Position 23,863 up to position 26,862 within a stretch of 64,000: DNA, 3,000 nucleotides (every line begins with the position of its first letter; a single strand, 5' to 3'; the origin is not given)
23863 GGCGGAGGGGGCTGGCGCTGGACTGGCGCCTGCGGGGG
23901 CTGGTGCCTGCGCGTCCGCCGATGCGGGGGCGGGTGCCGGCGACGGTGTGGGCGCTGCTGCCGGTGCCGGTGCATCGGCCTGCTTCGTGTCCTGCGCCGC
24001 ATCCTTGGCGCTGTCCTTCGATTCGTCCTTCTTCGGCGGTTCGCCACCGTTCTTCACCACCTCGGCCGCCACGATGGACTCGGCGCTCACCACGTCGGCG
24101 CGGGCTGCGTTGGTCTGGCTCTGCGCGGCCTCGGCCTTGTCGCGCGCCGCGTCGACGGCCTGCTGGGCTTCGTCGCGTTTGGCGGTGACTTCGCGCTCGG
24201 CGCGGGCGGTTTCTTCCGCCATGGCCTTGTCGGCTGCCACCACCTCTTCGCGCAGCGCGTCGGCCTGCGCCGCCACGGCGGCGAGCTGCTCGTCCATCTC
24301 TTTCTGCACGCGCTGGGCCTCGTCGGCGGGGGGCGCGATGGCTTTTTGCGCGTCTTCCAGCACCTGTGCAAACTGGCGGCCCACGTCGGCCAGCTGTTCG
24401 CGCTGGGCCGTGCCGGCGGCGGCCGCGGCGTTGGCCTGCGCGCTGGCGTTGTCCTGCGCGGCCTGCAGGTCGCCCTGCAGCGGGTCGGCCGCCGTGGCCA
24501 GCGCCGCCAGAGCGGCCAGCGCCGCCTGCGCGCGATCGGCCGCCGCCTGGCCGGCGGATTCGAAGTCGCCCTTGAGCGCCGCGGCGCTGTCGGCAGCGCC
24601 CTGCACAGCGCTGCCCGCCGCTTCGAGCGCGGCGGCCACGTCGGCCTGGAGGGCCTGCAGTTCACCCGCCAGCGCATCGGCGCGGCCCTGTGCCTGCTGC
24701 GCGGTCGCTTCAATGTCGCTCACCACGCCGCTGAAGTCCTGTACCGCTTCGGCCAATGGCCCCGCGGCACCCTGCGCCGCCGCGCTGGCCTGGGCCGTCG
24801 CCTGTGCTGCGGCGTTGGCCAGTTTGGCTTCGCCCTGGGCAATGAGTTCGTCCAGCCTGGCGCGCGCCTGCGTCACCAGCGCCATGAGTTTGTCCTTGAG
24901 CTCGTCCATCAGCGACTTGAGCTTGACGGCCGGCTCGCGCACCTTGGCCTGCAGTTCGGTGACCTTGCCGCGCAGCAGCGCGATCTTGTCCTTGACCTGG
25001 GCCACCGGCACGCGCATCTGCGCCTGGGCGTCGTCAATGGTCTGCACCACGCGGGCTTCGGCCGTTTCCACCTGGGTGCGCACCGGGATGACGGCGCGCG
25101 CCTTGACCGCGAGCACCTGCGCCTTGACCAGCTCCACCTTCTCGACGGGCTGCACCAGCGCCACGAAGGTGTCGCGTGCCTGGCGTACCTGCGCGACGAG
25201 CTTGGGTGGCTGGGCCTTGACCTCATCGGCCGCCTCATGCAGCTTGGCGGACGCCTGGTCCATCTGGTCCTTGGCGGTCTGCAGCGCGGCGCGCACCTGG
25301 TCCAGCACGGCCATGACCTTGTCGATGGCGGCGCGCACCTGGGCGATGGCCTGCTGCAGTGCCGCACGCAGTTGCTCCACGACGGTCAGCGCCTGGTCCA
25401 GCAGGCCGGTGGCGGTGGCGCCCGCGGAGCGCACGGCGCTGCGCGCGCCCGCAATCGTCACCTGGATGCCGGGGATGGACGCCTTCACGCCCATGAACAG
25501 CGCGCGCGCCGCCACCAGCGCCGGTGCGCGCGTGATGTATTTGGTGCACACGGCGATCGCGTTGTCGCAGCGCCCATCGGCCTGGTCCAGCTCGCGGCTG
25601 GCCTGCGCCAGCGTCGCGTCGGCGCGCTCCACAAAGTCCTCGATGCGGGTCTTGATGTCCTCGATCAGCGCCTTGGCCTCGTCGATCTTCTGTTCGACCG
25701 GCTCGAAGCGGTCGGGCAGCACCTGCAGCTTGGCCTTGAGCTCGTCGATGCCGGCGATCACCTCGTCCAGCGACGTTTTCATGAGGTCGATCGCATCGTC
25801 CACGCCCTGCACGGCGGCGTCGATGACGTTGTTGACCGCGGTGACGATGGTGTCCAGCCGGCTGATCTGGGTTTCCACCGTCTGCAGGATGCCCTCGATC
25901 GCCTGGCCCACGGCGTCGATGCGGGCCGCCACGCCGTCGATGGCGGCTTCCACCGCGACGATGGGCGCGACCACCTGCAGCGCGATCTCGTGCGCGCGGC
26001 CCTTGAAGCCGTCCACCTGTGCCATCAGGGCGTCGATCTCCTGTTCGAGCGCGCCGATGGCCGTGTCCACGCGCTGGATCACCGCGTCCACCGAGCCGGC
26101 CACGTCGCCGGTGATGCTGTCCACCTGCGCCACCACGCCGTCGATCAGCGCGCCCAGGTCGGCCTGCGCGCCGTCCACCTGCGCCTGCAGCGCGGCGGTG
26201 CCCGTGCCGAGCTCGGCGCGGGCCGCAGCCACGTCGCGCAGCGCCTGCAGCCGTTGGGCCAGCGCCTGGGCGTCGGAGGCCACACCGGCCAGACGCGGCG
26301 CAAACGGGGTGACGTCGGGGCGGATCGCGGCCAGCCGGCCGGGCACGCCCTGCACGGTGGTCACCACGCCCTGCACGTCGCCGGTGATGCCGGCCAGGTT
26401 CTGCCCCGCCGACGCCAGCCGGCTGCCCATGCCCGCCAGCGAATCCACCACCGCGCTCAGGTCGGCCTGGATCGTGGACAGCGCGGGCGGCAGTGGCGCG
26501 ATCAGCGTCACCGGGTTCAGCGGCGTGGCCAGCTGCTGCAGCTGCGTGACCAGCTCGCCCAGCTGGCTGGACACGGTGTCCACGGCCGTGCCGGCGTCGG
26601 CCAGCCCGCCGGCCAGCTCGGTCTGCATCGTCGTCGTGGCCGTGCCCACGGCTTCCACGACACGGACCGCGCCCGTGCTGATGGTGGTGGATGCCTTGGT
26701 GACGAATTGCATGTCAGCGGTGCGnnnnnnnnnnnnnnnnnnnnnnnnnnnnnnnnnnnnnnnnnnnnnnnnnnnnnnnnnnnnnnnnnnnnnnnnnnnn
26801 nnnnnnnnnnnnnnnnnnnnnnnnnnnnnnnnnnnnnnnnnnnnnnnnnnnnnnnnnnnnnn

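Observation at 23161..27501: Candidate undescribed two-gene module: a 258-aa P/A-linker protein plus a 1183-aa Trp-free coiled-coil protein with a long Pro/Ala tail, coupled to an MFS transporter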

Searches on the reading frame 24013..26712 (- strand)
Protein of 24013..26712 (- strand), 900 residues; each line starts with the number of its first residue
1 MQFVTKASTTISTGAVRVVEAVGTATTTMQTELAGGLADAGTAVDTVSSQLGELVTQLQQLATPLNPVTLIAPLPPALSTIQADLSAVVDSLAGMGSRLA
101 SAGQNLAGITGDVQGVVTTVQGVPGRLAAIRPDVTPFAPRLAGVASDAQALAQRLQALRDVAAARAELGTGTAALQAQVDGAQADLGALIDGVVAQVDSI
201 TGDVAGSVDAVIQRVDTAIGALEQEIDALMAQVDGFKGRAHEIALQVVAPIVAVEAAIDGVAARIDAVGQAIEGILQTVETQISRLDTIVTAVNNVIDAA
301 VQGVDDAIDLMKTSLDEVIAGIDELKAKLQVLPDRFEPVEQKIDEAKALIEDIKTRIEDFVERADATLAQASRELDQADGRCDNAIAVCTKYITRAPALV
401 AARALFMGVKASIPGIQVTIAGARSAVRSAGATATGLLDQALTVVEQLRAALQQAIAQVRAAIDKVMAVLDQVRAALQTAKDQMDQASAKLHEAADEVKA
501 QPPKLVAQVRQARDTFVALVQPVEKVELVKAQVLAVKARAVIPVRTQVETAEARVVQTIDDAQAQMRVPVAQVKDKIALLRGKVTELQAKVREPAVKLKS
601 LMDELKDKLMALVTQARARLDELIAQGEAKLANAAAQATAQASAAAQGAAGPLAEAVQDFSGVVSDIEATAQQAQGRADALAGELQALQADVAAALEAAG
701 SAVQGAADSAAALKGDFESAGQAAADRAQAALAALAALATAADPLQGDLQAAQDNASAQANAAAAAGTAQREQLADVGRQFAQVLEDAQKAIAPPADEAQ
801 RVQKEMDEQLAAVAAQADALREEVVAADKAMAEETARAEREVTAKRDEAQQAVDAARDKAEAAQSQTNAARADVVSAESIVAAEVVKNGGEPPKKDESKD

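Call 11: find_homologous_proteins(query=window:24013-26712:-)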
Query window:24013-26712:-: 8000 candidates shared short words with the query, none scored E <= 0.001.

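Call 34: search_protein_representatives(protein=window:24013-26712:-)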
Query: 900 residues. Proteins with E-value up to 0.001 (for the whole library): 64; up to 1e-10: 35; up to 1e-30: 20. The best 64 are listed.
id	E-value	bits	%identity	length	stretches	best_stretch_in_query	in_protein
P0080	6.2e-113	395.7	34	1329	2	121-894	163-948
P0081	1.4e-104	368.1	33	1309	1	1-891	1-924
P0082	1.9e-101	357.7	34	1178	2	152-897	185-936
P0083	5.8e-76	273.5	29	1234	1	1-898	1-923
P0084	4.6e-65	237.5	30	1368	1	1-893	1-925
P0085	1.2e-59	219.5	40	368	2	1-231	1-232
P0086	2.9e-55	205.1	38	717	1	498-892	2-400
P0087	3.9e-52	194.7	28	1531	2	95-894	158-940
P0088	1.0e-50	190.0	29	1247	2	146-893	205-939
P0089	1.7e-49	186.0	30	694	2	143-647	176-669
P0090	9.2e-49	183.5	30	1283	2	130-892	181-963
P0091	3.1e-48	181.8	28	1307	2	148-892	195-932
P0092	1.3e-46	176.5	28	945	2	145-897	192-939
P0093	9.3e-43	163.7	29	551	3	272-485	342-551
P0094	1.1e-42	163.4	27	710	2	164-623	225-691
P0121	6.6e-07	45.2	30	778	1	154-323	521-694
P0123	3.1e-06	42.9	20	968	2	70-354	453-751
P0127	2.5e-05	39.9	24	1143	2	184-357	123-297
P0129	3.2e-05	39.6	25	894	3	139-347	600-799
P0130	6.4e-05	38.6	23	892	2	74-267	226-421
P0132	1.1e-04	37.9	24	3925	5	176-362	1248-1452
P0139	7.5e-04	35.1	21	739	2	185-307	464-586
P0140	7.8e-04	35.0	22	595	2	146-299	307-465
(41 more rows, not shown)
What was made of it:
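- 23161..26712 (-): Large gene (1183 aa). Small family: 64 representatives in 1.84 billion proteins (call 34).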

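Call 37: search_protein_families(library=pfam, proteins=[P0121, P0123, P0127, P0129, P0130, P0132, P0139, P0140], max_evalue=0.0001)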
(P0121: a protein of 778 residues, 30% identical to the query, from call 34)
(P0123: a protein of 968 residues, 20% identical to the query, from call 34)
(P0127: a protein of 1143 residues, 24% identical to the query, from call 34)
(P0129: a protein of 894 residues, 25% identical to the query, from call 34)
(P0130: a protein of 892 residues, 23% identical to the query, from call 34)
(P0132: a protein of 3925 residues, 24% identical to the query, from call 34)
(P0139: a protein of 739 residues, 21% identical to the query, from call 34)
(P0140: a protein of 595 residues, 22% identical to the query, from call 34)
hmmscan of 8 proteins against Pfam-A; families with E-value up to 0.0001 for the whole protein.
P0121 (778 aa): 21 families
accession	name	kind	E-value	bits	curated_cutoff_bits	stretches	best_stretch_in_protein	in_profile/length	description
PF23991.1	DUF7310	-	8.5e-21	74.7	40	3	564-645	2-82/83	Coiled-coil region of unknown function (DUF7310)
PF05531.17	NPV_P10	-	3.6e-15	56.7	29.8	0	572-619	11-61/75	Nucleopolyhedrovirus P10 protein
PF10779.14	XhlA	-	7e-12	45.8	34.7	0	585-624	3-42/67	Haemolysin XhlA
PF05377.16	FlaC_arch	-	8.5e-12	45.7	27.8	0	580-616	1-37/55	Flagella accessory protein C (FlaC)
PF00261.25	Tropomyosin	-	5.9e-11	42.7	38.6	1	526-647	114-235/242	Tropomyosin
PF06009.19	Laminin_II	-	2.9e-10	40.7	33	0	525-612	5-95/138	Laminin Domain II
PF04513.17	Baculo_PEP_C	-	4.4e-09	37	38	0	511-629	11-126/140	Baculovirus polyhedron envelope protein, PEP, C terminus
PF07889.17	DUF1664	-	8.6e-09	35.9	34.6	0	572-629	66-123/124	Protein of unknown function (DUF1664)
PF03670.18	UPF0184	-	2e-07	31.7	21.5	0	627-649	32-54/83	Uncharacterised protein family (UPF0184)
PF04012.17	PspA_IM30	-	1.1e-06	28.9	33.9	0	551-598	91-138/220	PspA/IM30 family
PF16526.10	CLZ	-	1.3e-06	29.1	26.7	0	584-618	15-49/71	C-terminal leucine zipper domain of cyclic nucleotide-gated channels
PF13166.12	AAA_13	-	4.1e-06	26.2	36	1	516-686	299-467/713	AAA domain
PF10473.14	CENP-F_leu_zip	-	1.2e-05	25.8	34.5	0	519-620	6-107/140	Leucine-rich repeats of kinetochore protein Cenp-F/LEK1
PF10046.14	BLOC1_2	-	1.4e-05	25.8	33.4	0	554-629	16-94/96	Biogenesis of lysosome-related organelles complex-1 subunit 2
PF06419.17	COG6_N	-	1.4e-05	25.6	27.4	0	578-629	39-90/114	Conserved oligomeric complex COG6, N-terminal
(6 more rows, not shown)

P0123 (968 aa): 127 families (the best 25 are shown)
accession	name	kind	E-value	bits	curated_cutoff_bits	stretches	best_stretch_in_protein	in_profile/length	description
PF07889.17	DUF1664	-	3.5e-20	72.7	34.6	0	740-819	43-123/124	Protein of unknown function (DUF1664)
PF05377.16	FlaC_arch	-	1.3e-19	70.8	27.8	0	697-729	8-40/55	Flagella accessory protein C (FlaC)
PF08614.16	ATG16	-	2.4e-18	67.5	33.7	0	704-816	75-184/200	Autophagy protein 16 (ATG16)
PF10473.14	CENP-F_leu_zip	-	3.4e-18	66.5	34.5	0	539-661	10-136/140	Leucine-rich repeats of kinetochore protein Cenp-F/LEK1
PF19220.6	Rod_CreS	-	6.4e-18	65.4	100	3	665-874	10-220/359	Crescentin, rod domain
PF25450.1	Rab11-FIP3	-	8.5e-18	65.3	31.9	0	693-759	51-117/125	Rab11-FIP3-like domain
PF06103.16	DUF948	-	2.4e-17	63.3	37.2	0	651-716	23-88/89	Bacterial protein of unknown function (DUF948)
PF00038.26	Filament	-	2.9e-17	63.7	40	1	827-908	198-277/313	Intermediate filament protein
PF13851.11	GAS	-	3.5e-17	62.9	32.3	2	696-851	33-189/200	Growth-arrest specific micro-tubule binding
PF05531.17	NPV_P10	-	4e-17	62.9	29.8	0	593-647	6-63/75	Nucleopolyhedrovirus P10 protein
PF12325.13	TMF_TATA_bd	-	5.4e-17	62.4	29.1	1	712-793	14-95/115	TATA element modulatory factor 1 TATA binding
PF06818.20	Fez1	-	1.1e-16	62.4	34.4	1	613-766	4-140/199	Fez1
PF13166.12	AAA_13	-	1.4e-16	60.9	36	2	503-692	285-474/713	AAA domain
PF10805.13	DUF2730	-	2.9e-16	59.9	24.9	0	667-728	32-95/102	Protein of unknown function (DUF2730)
PF02403.27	Seryl_tRNA_N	-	4.3e-16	59.5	28.2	0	542-603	39-100/108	Seryl-tRNA synthetase N-terminal domain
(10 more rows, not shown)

P0127 (1143 aa): 34 families (the best 25 are shown)
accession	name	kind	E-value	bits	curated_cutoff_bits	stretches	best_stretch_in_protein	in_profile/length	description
PF23991.1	DUF7310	-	6.9e-32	110.2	40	4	270-326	26-82/83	Coiled-coil region of unknown function (DUF7310)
PF05531.17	NPV_P10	-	6.3e-22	78.3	29.8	1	325-392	13-73/75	Nucleopolyhedrovirus P10 protein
PF00261.25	Tropomyosin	-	2.8e-19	70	38.6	1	129-361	8-240/242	Tropomyosin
PF05377.16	FlaC_arch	-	1.1e-16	61.4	27.8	0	275-313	1-39/55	Flagella accessory protein C (FlaC)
PF07889.17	DUF1664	-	2.7e-14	53.7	34.6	0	127-203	45-121/124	Protein of unknown function (DUF1664)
PF01519.22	DUF16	-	3.9e-12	47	40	0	302-362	34-94/104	Protein of unknown function DUF16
PF16526.10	CLZ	-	2e-11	44.6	26.7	0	276-311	19-54/71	C-terminal leucine zipper domain of cyclic nucleotide-gated channels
PF19220.6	Rod_CreS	-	1e-10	41.6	100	1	146-348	11-217/359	Crescentin, rod domain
PF10779.14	XhlA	-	2.4e-10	40.9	34.7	0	279-323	2-46/67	Haemolysin XhlA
PF06009.19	Laminin_II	-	3.3e-10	40.5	33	0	239-326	3-93/138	Laminin Domain II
PF25762.1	HAUS1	-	1.2e-09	38.7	40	0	127-249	107-229/236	HAUS augmin-like complex subunit 1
PF10046.14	BLOC1_2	-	3e-09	37.6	33.4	0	262-339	8-88/96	Biogenesis of lysosome-related organelles complex-1 subunit 2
PF06419.17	COG6_N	-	3.7e-09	37.2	27.4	0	142-199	34-91/114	Conserved oligomeric complex COG6, N-terminal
PF03670.18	UPF0184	-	5.5e-09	36.7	21.5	0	317-346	27-56/83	Uncharacterised protein family (UPF0184)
PF10473.14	CENP-F_leu_zip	-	2.1e-08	34.8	34.5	0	273-374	9-110/140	Leucine-rich repeats of kinetochore protein Cenp-F/LEK1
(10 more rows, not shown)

P0129 (894 aa): 4 families
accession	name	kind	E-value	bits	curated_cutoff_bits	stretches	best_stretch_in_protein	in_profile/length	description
PF05531.17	NPV_P10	-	2.1e-09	38.2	29.8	0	394-455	11-64/75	Nucleopolyhedrovirus P10 protein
PF10779.14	XhlA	-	7.4e-07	29.7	34.7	0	281-320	3-44/67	Haemolysin XhlA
PF07889.17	DUF1664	-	5.2e-05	23.7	34.6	0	583-644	59-120/124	Protein of unknown function (DUF1664)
PF04513.17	Baculo_PEP_C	-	5.6e-05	23.7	38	0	629-728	17-118/140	Baculovirus polyhedron envelope protein, PEP, C terminus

P0130 (892 aa): 58 families (the best 25 are shown)
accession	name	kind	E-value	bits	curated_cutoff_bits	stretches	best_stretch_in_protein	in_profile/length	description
PF07902.16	Gp58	-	6.9e-26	91.1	34.5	4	155-231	257-334/594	gp58-like protein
PF10473.14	CENP-F_leu_zip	-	1.1e-17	64.8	34.5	1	329-422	20-113/140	Leucine-rich repeats of kinetochore protein Cenp-F/LEK1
PF19220.6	Rod_CreS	-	7.8e-17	61.8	100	2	237-432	8-203/359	Crescentin, rod domain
PF00261.25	Tropomyosin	-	2.7e-15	56.9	38.6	1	162-383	3-224/242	Tropomyosin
PF23991.1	DUF7310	-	1.2e-14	55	40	0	304-382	2-79/83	Coiled-coil region of unknown function (DUF7310)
PF10805.13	DUF2730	-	1.2e-13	51.5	24.9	0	362-417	34-91/102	Protein of unknown function (DUF2730)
PF10779.14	XhlA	-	3.4e-13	50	34.7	0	331-368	9-46/67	Haemolysin XhlA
PF07889.17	DUF1664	-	4.8e-13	49.7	34.6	0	133-200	55-122/124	Protein of unknown function (DUF1664)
PF06009.19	Laminin_II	-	4.1e-12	46.7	33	0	209-324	12-123/138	Laminin Domain II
PF06160.17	EzrA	-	5.4e-12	45.2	39.6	0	271-417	345-493/557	Septation ring formation regulator, EzrA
PF25450.1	Rab11-FIP3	-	2e-11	44.7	31.9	0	369-426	55-112/125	Rab11-FIP3-like domain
PF05911.16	FPP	-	2.4e-11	43.1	40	1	171-422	537-795/871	Filament-like plant protein, long coiled-coil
PF06818.20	Fez1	-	3.7e-11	44.3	34.4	0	294-409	6-123/199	Fez1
PF07926.17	TPR_MLP1_2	-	2.8e-10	40.7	36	0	321-424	3-106/129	TPR/MLP1/MLP2-like protein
PF25014.1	NET2A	-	1.1e-09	39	33.1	1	298-398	132-232/235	NET2A-like domain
PF04513.17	Baculo_PEP_C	-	1.5e-09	38.5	38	0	292-416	6-119/140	Baculovirus polyhedron envelope protein, PEP, C terminus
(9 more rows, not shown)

P0132 (3925 aa): 22 families
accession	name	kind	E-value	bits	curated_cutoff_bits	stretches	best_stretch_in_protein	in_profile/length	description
PF06825.17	HSBP1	-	3.2e-18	65.7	28.6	0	1273-1291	23-41/51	Heat shock factor binding protein 1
PF07889.17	DUF1664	-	5.4e-18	65.6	34.6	0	1799-1884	42-124/124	Protein of unknown function (DUF1664)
PF01519.22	DUF16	-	7.5e-16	58.9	40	0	1383-1452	35-104/104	Protein of unknown function DUF16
PF17082.10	Spc29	-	1.4e-14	54.9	31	0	2723-2782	121-180/245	Spindle Pole Component 29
PF23594.1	RPN11_C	-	5.6e-14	52.3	27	0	1765-1805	4-44/80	26S proteasome regulatory subunit RPN11 C-terminal domain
PF05335.18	DUF745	-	8.2e-14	52.2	33.3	0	2381-2448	90-157/183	Protein of unknown function (DUF745)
PF10473.14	CENP-F_leu_zip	-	1.7e-12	48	34.5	0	1429-1522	22-115/140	Leucine-rich repeats of kinetochore protein Cenp-F/LEK1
PF05010.19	TACC_C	-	1.1e-11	45.2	29.9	0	967-1056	34-127/201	Transforming acidic coiled-coil-containing protein (TACC), C-terminal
PF04065.20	Not3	-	3.5e-11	43.4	25.8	0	3040-3130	123-214/231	Not1 N-terminal domain, CCR4-Not complex component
PF04012.17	PspA_IM30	-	2.4e-10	40.8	33.9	0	1003-1058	83-138/220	PspA/IM30 family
PF04513.17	Baculo_PEP_C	-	1e-09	39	38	0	1717-1798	26-106/140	Baculovirus polyhedron envelope protein, PEP, C terminus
PF06419.17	COG6_N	-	1.3e-09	38.6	27.4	0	1347-1408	40-101/114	Conserved oligomeric complex COG6, N-terminal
PF03564.21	DUF1759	-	4.9e-09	36.8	25.4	0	2401-2475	43-117/148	Protein of unknown function (DUF1759)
PF16532.11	Phage_tail_NK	-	3.3e-08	33.8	27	0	163-192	4-33/175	Sf6-type phage tail needle knob or tip of some Caudovirales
PF00038.26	Filament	-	8.8e-08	32.6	40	0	1227-1329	143-241/313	Intermediate filament protein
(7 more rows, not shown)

P0139 (739 aa): 5 families
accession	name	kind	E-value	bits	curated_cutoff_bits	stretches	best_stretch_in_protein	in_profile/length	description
PF23991.1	DUF7310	-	1.5e-08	35.4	40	0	481-521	36-76/83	Coiled-coil region of unknown function (DUF7310)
PF06103.16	DUF948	-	5.1e-08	33.4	37.2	0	529-582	27-80/89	Bacterial protein of unknown function (DUF948)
PF05549.16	Allexi_40kDa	-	1.5e-06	28.4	26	0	508-619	61-169/271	Allexivirus 40kDa protein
PF05531.17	NPV_P10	-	6.2e-06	27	29.8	0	530-580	6-62/75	Nucleopolyhedrovirus P10 protein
PF08656.15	DASH_Dad3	-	8.3e-05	23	23.1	0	49-93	13-57/76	DASH complex subunit Dad3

P0140 (595 aa): 29 families (the best 25 are shown)
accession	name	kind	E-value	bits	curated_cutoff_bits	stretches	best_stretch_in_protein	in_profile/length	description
PF23991.1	DUF7310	-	5.6e-13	49.6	40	0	177-241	1-64/83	Coiled-coil region of unknown function (DUF7310)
PF14712.11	Snapin_Pallidin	-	2.7e-11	44.2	29.6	0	237-300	15-81/89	Snapin/Pallidin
PF04513.17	Baculo_PEP_C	-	1.1e-10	42.2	38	0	116-211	16-110/140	Baculovirus polyhedron envelope protein, PEP, C terminus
PF00038.26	Filament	-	1.2e-10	41.9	40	1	202-478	6-280/313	Intermediate filament protein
PF07889.17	DUF1664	-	1.3e-10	41.8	34.6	0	125-191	54-120/124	Protein of unknown function (DUF1664)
PF05531.17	NPV_P10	-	3e-10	40.9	29.8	0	335-393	11-66/75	Nucleopolyhedrovirus P10 protein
PF16526.10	CLZ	-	3.1e-08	34.3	26.7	0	379-419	27-67/71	C-terminal leucine zipper domain of cyclic nucleotide-gated channels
PF06160.17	EzrA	-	6.3e-08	31.8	39.6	0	124-270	272-414/557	Septation ring formation regulator, EzrA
PF05377.16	FlaC_arch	-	9.1e-08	32.8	27.8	0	324-361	3-40/55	Flagella accessory protein C (FlaC)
PF04108.17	ATG17_like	-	1.2e-07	32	43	0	125-301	118-295/355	Autophagy protein ATG17-like domain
PF06810.17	Phage_scaffold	-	2e-07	31.6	35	0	123-174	27-79/170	Phage capsid assembly scaffolding protein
PF19220.6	Rod_CreS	-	4.6e-07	29.6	100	1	118-281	29-192/359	Crescentin, rod domain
PF07888.16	CALCOCO1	-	6.1e-07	29.1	36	0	116-290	129-295/496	Calcium binding and coiled-coil domain (CALCOCO1) like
PF02403.27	Seryl_tRNA_N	-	7.9e-07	29.7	28.2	0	121-196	27-105/108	Seryl-tRNA synthetase N-terminal domain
PF01920.25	Prefoldin_2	-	1.5e-06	28.6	27.6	0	329-423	6-102/106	Prefoldin subunit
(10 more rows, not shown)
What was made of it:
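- On Baculo_PEP_C (PF04513) / DUF1664 (PF07889): The same families are hit by unrelated coiled-coil proteins (call 37).
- Tried and rejected: More distant phmmer hits are generic coiled-coil proteins (call 37).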

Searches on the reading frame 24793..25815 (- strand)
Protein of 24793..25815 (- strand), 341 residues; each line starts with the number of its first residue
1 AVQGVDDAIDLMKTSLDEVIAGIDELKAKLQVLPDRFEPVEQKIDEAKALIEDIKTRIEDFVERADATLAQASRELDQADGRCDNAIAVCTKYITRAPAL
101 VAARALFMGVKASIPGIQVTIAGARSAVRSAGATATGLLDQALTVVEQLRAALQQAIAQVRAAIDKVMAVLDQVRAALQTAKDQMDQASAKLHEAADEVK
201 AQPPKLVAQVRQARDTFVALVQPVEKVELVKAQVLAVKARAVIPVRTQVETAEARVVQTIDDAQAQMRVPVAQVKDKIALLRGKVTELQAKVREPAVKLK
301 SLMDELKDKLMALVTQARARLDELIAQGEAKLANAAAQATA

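Call 16: find_homologous_proteins(query=window:24853-25815:-)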
Query window:24853-25815:- (321 aa): 1 proteins with E <= 0.001 among 8000 candidates.
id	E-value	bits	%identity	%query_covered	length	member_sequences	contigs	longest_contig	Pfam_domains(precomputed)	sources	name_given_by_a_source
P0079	4.6e-8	51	28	60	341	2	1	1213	-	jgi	-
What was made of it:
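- Tried and rejected: Word-index homology searches with the large protein (residues 1-900 and 300-620) found nothing useful, because low-complexity candidates filled the list (calls 11, 16).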

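Call 88: search_dna_similar(query=window:24793-25815:-, collection=plasmids, mode=protein, max_evalue=0.001, max_rows=15)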
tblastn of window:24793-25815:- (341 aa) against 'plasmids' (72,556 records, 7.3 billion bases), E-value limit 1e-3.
No match.
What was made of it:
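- Tried and rejected: Plasmid collection: no homologue (call 88).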
